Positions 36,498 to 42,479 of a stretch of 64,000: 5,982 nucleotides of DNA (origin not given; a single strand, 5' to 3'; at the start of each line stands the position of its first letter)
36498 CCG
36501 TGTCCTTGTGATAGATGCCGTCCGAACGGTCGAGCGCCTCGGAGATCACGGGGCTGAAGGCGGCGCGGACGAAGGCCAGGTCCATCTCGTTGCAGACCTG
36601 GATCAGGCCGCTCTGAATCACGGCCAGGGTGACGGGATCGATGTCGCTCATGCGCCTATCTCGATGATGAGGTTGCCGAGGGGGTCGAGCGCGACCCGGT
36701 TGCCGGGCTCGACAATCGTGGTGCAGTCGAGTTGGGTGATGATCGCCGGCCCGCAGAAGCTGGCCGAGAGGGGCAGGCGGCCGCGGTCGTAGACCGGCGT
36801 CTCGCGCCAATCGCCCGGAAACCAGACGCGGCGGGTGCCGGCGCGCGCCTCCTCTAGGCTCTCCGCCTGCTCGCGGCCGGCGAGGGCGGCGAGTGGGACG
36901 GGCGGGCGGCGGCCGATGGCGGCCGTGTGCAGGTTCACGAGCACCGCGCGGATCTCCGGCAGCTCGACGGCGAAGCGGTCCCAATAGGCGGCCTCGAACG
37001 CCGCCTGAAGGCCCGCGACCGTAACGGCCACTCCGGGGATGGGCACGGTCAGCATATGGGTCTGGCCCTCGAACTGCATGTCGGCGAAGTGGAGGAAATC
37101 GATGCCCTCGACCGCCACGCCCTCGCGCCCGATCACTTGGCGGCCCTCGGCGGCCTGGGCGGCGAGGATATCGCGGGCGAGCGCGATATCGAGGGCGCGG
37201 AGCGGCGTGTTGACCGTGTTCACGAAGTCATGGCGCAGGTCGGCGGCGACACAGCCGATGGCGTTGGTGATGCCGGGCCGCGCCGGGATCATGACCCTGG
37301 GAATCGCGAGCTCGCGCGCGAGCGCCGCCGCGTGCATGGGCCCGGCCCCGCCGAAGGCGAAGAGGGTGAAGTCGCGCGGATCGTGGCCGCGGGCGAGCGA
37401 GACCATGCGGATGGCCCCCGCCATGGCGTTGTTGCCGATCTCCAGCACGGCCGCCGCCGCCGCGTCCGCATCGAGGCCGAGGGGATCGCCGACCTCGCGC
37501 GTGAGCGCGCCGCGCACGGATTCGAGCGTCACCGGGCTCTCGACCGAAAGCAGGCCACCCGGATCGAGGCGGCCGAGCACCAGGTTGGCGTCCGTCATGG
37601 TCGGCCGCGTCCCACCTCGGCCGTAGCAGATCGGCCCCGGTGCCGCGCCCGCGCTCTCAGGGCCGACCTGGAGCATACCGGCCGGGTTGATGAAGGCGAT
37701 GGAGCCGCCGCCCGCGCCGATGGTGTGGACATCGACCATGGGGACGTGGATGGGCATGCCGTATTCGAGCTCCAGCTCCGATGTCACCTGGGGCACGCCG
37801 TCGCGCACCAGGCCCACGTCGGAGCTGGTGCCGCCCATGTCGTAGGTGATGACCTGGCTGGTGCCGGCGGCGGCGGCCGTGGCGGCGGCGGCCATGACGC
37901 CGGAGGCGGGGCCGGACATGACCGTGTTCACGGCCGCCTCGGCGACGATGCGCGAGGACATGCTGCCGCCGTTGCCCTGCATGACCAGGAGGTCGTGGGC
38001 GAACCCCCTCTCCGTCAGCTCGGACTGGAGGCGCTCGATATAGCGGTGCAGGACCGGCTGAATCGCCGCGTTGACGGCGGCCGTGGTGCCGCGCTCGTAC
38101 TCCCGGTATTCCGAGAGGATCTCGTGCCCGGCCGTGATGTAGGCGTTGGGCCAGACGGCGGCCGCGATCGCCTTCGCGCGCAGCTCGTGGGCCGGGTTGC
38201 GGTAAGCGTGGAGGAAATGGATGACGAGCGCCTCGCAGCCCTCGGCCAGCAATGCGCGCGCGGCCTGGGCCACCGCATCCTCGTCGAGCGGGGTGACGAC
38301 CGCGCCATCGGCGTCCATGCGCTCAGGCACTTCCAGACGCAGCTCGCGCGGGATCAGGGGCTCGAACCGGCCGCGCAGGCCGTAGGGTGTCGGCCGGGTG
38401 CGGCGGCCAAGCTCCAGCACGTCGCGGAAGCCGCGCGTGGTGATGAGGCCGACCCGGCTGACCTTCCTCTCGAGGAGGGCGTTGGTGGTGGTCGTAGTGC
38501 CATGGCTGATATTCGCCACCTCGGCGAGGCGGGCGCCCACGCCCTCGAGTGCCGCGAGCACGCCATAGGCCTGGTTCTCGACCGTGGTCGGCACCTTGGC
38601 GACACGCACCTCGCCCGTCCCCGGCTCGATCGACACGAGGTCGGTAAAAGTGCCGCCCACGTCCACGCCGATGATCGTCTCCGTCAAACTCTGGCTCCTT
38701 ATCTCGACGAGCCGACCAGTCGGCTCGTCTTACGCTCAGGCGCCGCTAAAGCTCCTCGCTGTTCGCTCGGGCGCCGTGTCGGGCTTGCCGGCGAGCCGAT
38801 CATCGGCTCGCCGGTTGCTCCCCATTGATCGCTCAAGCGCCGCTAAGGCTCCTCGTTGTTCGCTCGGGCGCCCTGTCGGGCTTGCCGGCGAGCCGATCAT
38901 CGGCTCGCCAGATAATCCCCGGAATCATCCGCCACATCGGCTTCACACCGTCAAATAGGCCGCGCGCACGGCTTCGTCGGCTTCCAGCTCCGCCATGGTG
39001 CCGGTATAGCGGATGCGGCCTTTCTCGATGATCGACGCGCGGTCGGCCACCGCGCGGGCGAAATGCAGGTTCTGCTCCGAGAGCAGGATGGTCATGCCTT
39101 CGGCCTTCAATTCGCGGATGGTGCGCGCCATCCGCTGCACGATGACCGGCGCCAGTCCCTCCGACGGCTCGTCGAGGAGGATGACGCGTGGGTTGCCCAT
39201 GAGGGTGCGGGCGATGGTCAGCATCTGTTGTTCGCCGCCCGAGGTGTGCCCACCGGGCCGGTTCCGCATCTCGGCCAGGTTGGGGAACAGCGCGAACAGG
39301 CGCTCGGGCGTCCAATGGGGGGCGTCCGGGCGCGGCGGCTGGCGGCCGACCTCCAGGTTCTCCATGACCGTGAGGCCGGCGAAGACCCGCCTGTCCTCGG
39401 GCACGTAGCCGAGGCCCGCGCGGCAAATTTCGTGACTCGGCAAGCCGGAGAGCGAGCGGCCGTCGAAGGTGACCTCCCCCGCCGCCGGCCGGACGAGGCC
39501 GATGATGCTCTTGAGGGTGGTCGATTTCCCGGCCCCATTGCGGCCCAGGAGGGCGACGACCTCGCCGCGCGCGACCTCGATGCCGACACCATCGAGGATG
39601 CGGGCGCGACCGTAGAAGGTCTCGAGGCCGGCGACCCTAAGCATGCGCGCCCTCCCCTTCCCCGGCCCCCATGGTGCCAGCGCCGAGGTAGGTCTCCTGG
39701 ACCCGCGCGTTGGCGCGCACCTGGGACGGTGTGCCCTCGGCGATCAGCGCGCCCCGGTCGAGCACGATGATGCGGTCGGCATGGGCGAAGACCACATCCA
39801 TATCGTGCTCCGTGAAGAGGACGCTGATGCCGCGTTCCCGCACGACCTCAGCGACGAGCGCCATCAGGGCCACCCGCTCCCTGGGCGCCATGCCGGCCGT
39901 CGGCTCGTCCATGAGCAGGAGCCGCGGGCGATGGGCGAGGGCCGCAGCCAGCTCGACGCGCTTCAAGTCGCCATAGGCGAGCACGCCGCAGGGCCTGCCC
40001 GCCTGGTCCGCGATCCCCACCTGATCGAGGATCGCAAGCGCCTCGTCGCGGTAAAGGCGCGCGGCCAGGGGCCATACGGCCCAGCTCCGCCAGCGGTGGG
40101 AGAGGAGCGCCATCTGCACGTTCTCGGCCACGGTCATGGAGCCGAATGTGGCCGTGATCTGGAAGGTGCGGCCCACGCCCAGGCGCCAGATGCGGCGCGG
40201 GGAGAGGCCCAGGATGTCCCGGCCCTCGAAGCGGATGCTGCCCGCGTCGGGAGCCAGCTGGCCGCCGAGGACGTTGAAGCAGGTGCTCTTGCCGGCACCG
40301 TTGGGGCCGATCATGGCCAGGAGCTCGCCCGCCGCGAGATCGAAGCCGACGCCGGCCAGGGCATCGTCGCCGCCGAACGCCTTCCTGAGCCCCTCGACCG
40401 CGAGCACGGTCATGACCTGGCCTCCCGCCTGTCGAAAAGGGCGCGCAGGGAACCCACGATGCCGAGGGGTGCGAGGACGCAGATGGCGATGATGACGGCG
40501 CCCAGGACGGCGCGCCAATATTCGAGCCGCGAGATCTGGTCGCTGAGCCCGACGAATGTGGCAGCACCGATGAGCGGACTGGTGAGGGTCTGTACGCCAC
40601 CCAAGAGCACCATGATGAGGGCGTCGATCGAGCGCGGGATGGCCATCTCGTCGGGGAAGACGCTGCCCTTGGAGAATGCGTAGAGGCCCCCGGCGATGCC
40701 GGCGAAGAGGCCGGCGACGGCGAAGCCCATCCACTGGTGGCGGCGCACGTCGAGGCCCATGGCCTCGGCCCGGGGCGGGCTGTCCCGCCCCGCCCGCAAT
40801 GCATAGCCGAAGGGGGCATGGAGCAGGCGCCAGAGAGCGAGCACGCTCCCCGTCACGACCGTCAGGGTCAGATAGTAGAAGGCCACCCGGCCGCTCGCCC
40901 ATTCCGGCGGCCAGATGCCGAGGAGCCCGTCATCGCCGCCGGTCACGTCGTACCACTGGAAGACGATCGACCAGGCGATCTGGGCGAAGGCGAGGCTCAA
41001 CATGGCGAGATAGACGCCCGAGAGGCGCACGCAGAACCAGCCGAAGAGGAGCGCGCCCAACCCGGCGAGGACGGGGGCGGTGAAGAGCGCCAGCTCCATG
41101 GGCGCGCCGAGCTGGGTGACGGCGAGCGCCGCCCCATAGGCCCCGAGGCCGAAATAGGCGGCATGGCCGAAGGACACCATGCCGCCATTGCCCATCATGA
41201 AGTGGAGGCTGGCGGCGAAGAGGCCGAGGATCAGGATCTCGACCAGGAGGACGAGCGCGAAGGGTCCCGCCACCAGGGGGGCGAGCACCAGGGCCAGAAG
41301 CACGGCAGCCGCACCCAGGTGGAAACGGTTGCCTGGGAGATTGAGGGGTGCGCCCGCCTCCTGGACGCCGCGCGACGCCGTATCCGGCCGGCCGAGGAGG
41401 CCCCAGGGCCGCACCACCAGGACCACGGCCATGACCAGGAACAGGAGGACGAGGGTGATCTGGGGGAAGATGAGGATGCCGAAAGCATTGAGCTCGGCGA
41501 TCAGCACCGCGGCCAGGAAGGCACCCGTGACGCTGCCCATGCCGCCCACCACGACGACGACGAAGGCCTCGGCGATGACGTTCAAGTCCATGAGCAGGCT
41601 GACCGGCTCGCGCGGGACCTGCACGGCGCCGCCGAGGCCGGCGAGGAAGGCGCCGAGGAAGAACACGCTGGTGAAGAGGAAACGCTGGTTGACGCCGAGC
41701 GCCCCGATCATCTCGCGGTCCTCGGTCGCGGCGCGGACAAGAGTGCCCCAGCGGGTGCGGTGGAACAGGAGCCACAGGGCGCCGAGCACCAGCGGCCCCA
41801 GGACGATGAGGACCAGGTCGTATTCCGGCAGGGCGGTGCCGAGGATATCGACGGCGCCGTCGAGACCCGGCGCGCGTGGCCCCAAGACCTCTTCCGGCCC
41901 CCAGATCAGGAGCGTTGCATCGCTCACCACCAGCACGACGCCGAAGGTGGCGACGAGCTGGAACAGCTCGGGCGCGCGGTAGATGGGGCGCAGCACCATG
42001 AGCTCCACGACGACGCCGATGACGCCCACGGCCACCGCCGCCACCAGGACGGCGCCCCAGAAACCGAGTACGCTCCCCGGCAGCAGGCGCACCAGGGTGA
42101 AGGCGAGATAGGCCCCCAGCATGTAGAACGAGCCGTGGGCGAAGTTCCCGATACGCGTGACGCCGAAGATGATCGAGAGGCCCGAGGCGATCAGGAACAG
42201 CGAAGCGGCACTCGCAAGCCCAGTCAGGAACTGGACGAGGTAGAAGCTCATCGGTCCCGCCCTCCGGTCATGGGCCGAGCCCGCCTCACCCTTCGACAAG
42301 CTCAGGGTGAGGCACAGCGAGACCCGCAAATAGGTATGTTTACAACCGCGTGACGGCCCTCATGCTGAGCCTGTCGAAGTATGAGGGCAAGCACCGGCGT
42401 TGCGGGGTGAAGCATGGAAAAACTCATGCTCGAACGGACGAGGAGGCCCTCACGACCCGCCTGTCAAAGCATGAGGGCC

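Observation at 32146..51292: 19-kb co-directional cluster may encode an uncharacterised N-heterocycle (nicotinate-like) degradation route, now partly decayed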

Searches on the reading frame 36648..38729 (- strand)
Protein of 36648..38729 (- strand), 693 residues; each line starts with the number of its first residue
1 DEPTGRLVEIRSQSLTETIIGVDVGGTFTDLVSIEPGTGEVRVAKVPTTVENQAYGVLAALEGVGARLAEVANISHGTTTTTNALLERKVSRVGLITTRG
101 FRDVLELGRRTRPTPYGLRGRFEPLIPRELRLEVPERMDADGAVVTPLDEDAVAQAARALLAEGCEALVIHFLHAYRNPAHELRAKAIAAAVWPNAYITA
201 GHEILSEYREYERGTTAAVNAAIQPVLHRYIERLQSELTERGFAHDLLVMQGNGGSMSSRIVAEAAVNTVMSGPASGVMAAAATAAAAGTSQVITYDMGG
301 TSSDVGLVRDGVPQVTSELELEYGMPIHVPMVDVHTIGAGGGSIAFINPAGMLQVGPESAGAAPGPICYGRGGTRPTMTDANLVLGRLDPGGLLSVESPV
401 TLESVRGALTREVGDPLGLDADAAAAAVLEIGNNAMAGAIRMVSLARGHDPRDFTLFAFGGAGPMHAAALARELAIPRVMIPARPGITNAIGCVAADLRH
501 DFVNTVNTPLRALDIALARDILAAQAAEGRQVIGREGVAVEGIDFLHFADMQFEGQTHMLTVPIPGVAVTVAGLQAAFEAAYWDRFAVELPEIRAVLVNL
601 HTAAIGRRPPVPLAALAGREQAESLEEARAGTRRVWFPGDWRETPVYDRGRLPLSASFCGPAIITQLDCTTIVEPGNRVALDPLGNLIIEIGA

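Call 4: search_protein_families(library=pfam, proteins=[window:36648-38729:-])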
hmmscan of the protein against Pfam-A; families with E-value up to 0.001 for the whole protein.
window:36648-38729:- (693 aa): 3 families
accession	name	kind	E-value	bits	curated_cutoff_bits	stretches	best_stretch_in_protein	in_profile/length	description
PF01968.24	Hydantoinase_A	-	2.2e-90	303.3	22.9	1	213-501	1-290/291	Hydantoinase/oxoprolinase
PF05378.19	Hydant_A_N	-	4e-53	180.2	25.2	1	20-190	2-173/176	Hydantoinase/oxoprolinase N-terminal region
PF19278.4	Hydant_A_C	-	6.7e-10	39.1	21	1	534-682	30-183/193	Hydantoinase/oxoprolinase C-terminal domain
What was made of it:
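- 36648..38687 (-): Hydantoinase/oxoprolinase A subunit (679 aa, intact). Pfam Hydant_A_N, Hydantoinase_A, Hydant_A_C (call 4).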

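Call 9: search_protein_families(library=ncbifam, max_evalue=0.01, proteins=[window:36648-38729:-])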
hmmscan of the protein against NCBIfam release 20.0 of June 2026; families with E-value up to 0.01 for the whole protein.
window:36648-38729:- (693 aa): 3 families
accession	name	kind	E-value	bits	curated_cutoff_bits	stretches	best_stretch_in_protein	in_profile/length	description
NF050156.1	CapLactmsAlpCapA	equivalog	9.8e-152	506.7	1000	1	20-686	3-682/689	caprolactamase subunit alpha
NF042975.2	AcphenoCarb_ApcC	equivalog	2.3e-91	307.1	1500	1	19-689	10-709/733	acetophenone carboxylase subunit gamma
NF042960.1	AcphenoCarb_ApcA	equivalog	5.2e-51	173.7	1250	1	20-687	4-653/658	acetophenone carboxylase subunit alpha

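Call 58: search_solved_structures(query=window:36648-38687:-, max_evalue=1e-10)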
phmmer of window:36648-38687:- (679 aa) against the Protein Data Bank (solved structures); distinct sequences matched with E-value up to 1e-10: 6.
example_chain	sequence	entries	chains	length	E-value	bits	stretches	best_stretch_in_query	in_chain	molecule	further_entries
7hk5_A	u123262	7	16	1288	1.1e-134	453.4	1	6-676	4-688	N-methylhydantoinase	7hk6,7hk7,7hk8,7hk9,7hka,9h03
6yra_A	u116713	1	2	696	2.7e-116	392.7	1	6-671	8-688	5-oxoprolinase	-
5l9w_B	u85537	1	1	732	2.3e-91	310.3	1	6-676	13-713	Acetophenone carboxylase gamma subunit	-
5m45_B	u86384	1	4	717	8.6e-73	248.9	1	5-662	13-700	Acetone carboxylase beta subunit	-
5svb_B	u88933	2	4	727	1.2e-72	248.4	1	5-662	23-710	Acetone carboxylase beta subunit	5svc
5l9w_b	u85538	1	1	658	3.4e-42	147.8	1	6-496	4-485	Acetophenone carboxylase alpha subunit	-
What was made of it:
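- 36648..38687 (-): The nearest solved structures are N-methylhydantoinase 7HK5 (E = 1e-134) and 6YRA (E = 3e-116); the carboxylases score far lower (call 58).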

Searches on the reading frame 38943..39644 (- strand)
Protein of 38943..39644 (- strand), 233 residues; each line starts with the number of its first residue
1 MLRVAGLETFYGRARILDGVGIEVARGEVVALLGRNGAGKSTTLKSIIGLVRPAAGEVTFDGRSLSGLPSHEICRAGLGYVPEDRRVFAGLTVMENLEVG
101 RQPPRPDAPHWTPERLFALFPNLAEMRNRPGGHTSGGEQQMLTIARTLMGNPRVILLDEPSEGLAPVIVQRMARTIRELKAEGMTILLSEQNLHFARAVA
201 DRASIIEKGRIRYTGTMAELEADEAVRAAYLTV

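Call 4: search_protein_families(library=pfam, proteins=[window:38943-39644:-])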
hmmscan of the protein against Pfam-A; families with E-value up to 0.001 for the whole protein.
window:38943-39644:- (233 aa): 3 families
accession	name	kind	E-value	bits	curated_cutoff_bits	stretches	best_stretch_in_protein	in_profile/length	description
PF00005.33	ABC_tran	-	8.8e-31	107.8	25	1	17-161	1-136/137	ABC transporter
PF13304.12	AAA_21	-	2.5e-06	28.2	27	0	30-47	2-19/304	AAA domain, putative AbiEii toxin, Type IV TA system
PF13555.12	AAA_29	-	0.00066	19.8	27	0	18-60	13-54/61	P-loop containing region of AAA domain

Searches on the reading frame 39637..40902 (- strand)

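Call 4: search_protein_families(library=pfam, proteins=[window:39637-40902:-])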
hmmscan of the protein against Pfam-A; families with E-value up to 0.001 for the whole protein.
window:39637-40902:- (421 aa): 3 families
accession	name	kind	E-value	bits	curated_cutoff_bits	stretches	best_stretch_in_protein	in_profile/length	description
PF00005.33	ABC_tran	-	1.5e-28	100.5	25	1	183-336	2-137/137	ABC transporter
PF12399.14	BCA_ABC_TP_C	-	5.4e-09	35.9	25.5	1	386-409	2-25/27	Branched-chain amino acid ATP-binding cassette transporter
PF13304.12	AAA_21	-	1.5e-06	28.9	27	0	195-244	2-51/304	AAA domain, putative AbiEii toxin, Type IV TA system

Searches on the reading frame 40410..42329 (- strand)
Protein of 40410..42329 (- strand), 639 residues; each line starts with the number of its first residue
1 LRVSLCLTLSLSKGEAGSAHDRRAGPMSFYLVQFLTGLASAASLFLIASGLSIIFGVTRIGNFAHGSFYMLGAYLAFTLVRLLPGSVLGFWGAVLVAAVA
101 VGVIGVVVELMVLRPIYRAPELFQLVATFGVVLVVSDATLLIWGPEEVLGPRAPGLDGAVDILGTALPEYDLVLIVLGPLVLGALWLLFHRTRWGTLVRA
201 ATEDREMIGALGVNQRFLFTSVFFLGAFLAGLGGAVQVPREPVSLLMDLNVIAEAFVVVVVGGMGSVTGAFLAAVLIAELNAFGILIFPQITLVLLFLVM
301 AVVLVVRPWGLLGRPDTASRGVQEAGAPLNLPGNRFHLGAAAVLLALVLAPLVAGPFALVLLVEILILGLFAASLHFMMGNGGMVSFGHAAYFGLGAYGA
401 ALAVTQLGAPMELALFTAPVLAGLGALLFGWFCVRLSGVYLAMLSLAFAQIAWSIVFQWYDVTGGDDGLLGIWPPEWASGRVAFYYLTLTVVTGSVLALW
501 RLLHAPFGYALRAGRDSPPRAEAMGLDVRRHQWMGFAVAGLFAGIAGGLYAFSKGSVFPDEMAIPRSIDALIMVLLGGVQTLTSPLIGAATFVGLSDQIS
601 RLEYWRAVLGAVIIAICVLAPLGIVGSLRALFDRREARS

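Call 4: search_protein_families(library=pfam, proteins=[window:40410-42329:-])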
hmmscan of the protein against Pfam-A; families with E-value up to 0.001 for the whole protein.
window:40410-42329:- (639 aa): 1 family
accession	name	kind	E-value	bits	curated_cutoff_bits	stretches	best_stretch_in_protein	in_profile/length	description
PF02653.21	BPD_transp_2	-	5.6e-70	236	26.8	2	360-616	4-268/269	Branched-chain amino acid transport system / permease component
